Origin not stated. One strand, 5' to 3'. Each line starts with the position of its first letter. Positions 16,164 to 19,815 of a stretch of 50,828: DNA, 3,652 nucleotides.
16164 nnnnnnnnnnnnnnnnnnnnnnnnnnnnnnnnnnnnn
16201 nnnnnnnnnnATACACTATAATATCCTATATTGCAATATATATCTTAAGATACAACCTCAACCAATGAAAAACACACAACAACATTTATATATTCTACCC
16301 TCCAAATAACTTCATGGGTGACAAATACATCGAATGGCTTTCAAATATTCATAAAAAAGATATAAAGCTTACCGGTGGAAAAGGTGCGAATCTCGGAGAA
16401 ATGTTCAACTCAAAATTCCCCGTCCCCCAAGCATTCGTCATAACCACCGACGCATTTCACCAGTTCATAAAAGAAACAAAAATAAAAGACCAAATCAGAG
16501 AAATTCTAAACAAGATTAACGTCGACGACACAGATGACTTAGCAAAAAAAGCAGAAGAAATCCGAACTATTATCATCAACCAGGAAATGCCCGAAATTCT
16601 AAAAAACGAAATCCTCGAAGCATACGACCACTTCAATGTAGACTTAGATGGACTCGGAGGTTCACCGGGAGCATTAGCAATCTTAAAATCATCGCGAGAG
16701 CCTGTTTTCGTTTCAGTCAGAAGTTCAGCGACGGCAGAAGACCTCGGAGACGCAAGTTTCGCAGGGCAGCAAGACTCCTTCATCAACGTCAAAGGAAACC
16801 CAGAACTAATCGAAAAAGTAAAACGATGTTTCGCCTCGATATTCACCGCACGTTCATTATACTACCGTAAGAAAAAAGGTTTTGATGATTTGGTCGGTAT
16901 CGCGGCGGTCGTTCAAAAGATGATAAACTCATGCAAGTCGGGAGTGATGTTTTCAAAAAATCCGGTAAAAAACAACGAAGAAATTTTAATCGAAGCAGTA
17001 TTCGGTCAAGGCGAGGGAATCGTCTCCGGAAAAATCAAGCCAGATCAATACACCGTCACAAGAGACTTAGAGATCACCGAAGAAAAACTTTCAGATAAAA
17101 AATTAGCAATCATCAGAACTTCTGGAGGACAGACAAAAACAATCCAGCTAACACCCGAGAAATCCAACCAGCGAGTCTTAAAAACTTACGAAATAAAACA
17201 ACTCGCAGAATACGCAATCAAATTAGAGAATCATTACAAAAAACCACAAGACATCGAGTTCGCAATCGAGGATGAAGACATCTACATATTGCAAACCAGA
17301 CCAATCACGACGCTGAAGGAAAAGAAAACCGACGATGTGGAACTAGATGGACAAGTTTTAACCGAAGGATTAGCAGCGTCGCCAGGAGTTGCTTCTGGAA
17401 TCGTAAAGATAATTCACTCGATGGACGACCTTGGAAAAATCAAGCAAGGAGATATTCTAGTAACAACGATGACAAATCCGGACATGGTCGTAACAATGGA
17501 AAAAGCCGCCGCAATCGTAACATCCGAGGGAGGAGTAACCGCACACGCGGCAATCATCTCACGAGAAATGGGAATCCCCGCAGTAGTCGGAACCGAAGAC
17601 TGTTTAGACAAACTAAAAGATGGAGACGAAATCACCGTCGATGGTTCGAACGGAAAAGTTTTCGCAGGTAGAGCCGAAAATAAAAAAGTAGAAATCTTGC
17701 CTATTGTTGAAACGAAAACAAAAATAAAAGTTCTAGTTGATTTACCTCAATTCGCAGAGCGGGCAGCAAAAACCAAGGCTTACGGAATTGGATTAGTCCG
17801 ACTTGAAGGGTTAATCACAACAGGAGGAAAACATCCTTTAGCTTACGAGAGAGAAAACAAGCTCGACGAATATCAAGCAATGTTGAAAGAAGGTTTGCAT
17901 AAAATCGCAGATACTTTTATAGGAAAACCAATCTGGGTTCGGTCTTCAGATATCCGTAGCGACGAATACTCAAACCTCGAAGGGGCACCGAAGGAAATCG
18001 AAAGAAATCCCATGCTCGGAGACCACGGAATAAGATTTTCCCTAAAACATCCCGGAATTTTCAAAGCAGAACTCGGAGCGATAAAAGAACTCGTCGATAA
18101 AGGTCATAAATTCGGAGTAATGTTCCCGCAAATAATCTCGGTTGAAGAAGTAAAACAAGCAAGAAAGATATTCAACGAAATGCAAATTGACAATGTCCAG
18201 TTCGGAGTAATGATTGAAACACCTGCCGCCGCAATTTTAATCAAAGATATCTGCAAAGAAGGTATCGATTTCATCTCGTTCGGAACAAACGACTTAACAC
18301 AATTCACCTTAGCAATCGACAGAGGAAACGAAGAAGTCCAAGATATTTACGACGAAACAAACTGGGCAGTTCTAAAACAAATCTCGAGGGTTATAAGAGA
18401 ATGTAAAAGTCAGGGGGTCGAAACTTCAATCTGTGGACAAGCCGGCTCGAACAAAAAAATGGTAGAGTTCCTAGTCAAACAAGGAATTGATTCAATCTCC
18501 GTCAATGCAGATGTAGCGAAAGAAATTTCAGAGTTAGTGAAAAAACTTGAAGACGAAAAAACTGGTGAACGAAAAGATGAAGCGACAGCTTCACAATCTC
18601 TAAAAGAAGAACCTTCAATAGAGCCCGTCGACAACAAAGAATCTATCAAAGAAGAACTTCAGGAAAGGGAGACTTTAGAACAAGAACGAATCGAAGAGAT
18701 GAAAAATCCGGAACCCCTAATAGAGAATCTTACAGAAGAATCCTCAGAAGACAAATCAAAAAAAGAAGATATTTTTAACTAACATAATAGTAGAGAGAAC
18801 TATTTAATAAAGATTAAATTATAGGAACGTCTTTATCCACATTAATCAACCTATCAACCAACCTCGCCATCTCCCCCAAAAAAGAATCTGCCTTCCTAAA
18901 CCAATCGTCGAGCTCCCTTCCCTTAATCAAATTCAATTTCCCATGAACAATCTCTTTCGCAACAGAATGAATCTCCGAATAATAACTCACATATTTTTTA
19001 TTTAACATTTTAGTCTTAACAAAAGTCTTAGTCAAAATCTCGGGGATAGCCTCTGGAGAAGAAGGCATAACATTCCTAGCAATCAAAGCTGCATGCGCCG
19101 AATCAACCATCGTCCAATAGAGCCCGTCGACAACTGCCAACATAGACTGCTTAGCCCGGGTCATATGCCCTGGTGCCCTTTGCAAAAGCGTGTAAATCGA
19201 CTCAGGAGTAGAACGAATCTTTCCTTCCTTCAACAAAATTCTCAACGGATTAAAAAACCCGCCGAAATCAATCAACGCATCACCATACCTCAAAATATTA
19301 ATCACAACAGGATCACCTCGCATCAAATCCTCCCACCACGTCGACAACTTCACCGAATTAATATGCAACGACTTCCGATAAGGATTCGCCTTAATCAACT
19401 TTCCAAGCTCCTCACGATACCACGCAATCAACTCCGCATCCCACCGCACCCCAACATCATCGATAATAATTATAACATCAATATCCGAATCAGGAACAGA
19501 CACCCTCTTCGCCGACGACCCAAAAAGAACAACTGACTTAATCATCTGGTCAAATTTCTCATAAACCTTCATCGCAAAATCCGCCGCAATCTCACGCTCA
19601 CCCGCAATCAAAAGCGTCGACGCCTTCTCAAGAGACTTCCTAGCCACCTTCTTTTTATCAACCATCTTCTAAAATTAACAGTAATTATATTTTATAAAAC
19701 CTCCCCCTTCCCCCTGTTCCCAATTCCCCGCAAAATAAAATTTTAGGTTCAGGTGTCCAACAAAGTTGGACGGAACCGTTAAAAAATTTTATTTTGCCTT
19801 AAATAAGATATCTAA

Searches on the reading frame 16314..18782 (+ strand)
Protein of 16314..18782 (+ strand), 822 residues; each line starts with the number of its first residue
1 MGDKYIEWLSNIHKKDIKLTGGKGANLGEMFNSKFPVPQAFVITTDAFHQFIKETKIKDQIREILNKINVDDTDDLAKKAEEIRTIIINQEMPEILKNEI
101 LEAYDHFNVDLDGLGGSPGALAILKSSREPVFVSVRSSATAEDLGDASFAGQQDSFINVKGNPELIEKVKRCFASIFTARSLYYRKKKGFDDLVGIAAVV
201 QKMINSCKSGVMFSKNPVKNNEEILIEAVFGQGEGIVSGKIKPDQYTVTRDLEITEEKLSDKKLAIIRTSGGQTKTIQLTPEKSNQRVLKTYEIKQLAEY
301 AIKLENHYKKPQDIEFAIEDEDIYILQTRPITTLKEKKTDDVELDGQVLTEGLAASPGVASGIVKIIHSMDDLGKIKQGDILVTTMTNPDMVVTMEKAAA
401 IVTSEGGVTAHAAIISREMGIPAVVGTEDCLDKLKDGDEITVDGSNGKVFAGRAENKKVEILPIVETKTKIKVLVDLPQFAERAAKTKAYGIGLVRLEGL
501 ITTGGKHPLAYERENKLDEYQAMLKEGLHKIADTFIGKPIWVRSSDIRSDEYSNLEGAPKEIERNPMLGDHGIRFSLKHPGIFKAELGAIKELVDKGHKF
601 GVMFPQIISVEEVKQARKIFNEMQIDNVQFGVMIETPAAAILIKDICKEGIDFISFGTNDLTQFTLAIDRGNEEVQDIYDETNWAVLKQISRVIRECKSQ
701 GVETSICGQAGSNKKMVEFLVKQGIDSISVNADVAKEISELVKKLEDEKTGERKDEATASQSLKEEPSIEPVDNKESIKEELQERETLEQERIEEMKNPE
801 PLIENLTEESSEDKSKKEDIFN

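Call 11: search_protein_families(library=pfam, proteins=[window:16314-18782:+], max_evalue=0.001)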
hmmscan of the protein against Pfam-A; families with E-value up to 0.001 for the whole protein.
window:16314-18782:+ (822 aa): 3 families
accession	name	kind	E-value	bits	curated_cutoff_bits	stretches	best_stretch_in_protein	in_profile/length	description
PF01326.24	PPDK_N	-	1.7e-104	350.1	27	1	18-342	2-320/328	Pyruvate phosphate dikinase, AMP/ATP-binding domain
PF02896.24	PEP-utilizers_C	-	8.7e-73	245.5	22.8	1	459-745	8-291/293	PEP-utilising enzyme, PEP-binding domain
PF00391.29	PEP-utilizers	-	2.2e-27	94.9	23.1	1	376-447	1-72/72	PEP-utilising enzyme, mobile domain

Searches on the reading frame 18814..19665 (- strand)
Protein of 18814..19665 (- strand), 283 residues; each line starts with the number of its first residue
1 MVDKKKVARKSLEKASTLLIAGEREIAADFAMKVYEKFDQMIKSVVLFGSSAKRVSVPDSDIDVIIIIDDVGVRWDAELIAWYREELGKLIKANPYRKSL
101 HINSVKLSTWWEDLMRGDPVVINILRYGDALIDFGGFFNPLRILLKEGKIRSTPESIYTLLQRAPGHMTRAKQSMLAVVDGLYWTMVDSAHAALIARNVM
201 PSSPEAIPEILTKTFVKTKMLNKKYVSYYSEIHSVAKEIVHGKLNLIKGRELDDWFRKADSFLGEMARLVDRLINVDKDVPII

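Call 63: search_protein_families(library=pfam, proteins=[window:18814-19665:-], max_evalue=0.001)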
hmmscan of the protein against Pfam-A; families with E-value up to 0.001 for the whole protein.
window:18814-19665:- (283 aa): 2 families
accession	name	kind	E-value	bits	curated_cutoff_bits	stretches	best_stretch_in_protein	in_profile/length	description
PF01909.29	NTP_transf_2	-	1.2e-06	29.2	21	1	37-88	11-62/93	Nucleotidyltransferase domain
PF18765.7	Polbeta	-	4.6e-06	27.2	26.9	1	40-77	11-47/93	Polymerase beta, Nucleotidyltransferase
